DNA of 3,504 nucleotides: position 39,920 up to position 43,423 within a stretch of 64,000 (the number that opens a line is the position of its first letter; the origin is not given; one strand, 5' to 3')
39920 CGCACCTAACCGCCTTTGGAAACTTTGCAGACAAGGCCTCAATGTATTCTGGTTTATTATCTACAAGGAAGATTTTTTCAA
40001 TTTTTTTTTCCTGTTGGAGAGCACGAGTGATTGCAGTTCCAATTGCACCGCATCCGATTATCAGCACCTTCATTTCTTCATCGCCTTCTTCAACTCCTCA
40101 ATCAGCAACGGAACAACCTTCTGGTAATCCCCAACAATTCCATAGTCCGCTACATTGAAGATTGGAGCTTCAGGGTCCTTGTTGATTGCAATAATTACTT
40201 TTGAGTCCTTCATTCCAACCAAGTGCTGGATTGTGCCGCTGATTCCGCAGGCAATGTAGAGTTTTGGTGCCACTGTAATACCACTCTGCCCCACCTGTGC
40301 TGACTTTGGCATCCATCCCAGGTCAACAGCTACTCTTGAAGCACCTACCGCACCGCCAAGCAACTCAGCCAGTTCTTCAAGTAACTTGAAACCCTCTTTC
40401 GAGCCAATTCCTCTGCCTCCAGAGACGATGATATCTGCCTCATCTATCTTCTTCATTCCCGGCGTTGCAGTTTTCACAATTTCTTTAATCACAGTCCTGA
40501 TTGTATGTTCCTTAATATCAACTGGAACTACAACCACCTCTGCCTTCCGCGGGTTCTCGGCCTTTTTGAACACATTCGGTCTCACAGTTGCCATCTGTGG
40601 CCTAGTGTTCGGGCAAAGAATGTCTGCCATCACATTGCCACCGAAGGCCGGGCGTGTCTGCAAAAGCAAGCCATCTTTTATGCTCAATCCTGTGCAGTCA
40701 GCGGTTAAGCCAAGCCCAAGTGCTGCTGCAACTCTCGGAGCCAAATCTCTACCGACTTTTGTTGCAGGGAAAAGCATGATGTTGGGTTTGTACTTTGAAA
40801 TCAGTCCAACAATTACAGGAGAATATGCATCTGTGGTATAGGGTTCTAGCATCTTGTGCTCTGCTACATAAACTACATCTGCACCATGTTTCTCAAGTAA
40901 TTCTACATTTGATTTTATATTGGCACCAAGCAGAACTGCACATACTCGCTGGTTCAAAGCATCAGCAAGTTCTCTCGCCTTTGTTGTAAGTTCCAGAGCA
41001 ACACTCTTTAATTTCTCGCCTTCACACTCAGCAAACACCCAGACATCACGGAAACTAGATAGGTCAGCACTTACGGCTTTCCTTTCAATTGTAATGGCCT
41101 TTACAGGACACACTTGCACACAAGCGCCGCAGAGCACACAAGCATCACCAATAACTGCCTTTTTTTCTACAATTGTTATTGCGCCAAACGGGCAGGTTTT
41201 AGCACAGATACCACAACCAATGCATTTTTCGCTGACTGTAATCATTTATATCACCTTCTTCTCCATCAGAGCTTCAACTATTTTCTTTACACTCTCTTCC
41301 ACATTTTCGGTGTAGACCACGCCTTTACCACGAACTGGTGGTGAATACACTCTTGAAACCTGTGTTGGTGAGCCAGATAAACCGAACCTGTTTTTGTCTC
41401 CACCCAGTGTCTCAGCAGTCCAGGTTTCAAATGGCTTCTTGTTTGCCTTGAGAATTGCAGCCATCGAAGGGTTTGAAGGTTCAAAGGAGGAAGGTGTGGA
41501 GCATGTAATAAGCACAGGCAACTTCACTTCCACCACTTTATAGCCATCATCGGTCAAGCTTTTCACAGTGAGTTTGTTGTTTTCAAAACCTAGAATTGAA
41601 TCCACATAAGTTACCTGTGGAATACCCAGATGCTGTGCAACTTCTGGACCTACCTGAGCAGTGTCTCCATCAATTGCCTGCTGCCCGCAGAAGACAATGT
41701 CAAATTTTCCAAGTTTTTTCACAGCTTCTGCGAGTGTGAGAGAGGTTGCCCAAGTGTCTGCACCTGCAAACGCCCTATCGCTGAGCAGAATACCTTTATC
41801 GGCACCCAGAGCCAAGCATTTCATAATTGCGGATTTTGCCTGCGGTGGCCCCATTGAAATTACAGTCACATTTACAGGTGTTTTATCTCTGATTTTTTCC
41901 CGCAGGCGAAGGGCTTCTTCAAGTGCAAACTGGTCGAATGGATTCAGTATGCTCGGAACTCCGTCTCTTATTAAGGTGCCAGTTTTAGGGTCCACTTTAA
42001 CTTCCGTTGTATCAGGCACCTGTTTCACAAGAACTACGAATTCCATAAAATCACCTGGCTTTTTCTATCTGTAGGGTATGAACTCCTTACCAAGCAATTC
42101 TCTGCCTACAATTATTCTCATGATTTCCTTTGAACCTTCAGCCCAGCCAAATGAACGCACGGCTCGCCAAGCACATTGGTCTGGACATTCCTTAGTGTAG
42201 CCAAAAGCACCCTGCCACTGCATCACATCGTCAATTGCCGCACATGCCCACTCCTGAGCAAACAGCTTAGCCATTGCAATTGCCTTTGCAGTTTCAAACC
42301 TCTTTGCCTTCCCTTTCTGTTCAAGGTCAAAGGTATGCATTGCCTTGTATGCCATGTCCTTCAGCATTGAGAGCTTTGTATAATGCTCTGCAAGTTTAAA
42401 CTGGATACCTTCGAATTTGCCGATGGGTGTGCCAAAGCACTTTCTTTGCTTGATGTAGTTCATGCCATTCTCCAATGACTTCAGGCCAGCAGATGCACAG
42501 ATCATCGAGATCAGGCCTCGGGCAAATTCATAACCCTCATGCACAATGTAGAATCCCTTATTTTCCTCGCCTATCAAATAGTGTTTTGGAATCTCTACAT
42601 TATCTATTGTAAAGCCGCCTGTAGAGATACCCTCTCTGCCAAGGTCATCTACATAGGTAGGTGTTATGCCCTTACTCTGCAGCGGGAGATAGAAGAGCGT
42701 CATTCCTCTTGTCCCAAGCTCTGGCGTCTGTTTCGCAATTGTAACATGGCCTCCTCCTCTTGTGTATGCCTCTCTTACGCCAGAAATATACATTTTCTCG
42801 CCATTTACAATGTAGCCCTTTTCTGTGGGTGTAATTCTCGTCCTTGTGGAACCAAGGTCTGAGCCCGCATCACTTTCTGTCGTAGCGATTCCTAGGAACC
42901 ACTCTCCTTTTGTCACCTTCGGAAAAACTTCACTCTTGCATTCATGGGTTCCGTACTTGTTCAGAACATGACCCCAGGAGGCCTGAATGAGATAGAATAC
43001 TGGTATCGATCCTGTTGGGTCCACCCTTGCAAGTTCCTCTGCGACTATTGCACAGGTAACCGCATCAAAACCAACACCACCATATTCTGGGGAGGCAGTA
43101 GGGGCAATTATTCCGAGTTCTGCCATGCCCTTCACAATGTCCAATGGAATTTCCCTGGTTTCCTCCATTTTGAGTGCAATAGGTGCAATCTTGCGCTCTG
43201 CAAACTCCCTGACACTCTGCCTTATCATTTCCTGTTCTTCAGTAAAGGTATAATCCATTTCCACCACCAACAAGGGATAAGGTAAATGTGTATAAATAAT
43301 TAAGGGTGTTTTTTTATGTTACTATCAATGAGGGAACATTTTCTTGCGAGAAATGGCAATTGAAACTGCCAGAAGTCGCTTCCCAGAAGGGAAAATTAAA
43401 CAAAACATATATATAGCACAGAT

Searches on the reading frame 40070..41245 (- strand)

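Call 62: search_protein_families(library=pfam, proteins=[window:40070-41245:-], max_evalue=0.001)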
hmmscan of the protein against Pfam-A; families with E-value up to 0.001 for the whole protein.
window:40070-41245:- (391 aa): 15 families
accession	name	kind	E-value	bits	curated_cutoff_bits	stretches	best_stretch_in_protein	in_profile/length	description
PF01012.27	ETF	-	6.2e-49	166.7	26.7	1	68-243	1-179/181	Electron transfer flavoprotein domain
PF00766.25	ETF_alpha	-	2.4e-37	127.2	27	1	267-346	2-81/81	Electron transfer flavoprotein FAD-binding domain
PF00037.32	Fer4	-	4.7e-15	55.1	21.1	2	5-24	5-24/24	4Fe-4S binding domain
PF12838.12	Fer4_7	-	1.9e-11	44.7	27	2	7-50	1-52/52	4Fe-4S dicluster domain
PF12837.12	Fer4_6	-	2.4e-10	40.3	25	1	6-23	7-24/24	4Fe-4S binding domain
PF12797.12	Fer4_2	-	4e-09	36.3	24.5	1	4-20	6-22/22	4Fe-4S binding domain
PF13187.11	Fer4_9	-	7.2e-09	36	27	1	7-51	1-52/52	4Fe-4S dicluster domain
PF13237.11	Fer4_10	-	8e-09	35.7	25.5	1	4-47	5-53/53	4Fe-4S dicluster domain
PF14697.11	Fer4_21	-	9.7e-09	35.7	35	1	6-52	6-58/59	4Fe-4S dicluster domain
PF13484.11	Fer4_16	-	2.7e-08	34.9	30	1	36-59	2-25/66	4Fe-4S double cluster binding domain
PF12798.12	Fer4_3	-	7.4e-07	30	27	0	36-50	1-15/15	4Fe-4S binding domain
PF12800.12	Fer4_4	-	1.1e-06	28.9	24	0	6-21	2-17/17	4Fe-4S binding domain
PF25160.1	LdpA_Fe-S-bd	-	1.7e-06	28.2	27.6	0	4-26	24-46/49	LdpA Fe-S cluster-binding domain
PF13183.11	Fer4_8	-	1.8e-05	25.7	27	0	6-23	3-20/68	4Fe-4S dicluster domain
PF13534.11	Fer4_17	-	0.00015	22.7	22.2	0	7-31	1-25/61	4Fe-4S dicluster domain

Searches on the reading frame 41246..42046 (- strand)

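Call 62: search_protein_families(library=pfam, proteins=[window:41246-42046:-], max_evalue=0.001)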
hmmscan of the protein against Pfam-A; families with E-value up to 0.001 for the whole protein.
window:41246-42046:- (266 aa): 1 family
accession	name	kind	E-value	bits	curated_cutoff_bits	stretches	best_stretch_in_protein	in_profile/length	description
PF01012.27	ETF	-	2.6e-45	154.9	26.7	1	23-212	2-179/181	Electron transfer flavoprotein domain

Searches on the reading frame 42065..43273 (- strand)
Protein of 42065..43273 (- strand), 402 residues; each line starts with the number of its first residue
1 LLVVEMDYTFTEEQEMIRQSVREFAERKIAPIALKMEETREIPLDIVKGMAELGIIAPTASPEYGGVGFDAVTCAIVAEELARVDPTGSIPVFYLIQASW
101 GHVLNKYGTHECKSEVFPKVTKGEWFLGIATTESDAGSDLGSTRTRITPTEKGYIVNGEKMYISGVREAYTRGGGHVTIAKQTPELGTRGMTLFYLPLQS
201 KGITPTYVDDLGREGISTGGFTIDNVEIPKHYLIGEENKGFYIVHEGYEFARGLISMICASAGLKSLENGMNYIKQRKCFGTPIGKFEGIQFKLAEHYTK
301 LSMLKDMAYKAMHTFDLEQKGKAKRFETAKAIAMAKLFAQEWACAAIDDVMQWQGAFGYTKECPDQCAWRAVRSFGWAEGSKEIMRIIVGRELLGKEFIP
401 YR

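Call 62: search_protein_families(library=pfam, proteins=[window:42065-43273:-], max_evalue=0.001)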
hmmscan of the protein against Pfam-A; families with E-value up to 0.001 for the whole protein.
window:42065-43273:- (402 aa): 4 families
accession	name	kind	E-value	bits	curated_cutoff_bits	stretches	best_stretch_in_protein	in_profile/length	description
PF02771.21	Acyl-CoA_dh_N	-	7e-30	104.1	22.9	1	11-124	1-113/113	Acyl-CoA dehydrogenase, N-terminal domain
PF00441.29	Acyl-CoA_dh_1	-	2.1e-29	103.1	22.4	1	238-394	1-150/150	Acyl-CoA dehydrogenase, C-terminal domain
PF02770.24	Acyl-CoA_dh_M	-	4e-13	49.8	33.3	1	129-226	2-97/97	Acyl-CoA dehydrogenase, middle domain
PF08028.16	Acyl-CoA_dh_2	-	1.5e-08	35.4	22.7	1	272-373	20-124/134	Acyl-CoA dehydrogenase, C-terminal domain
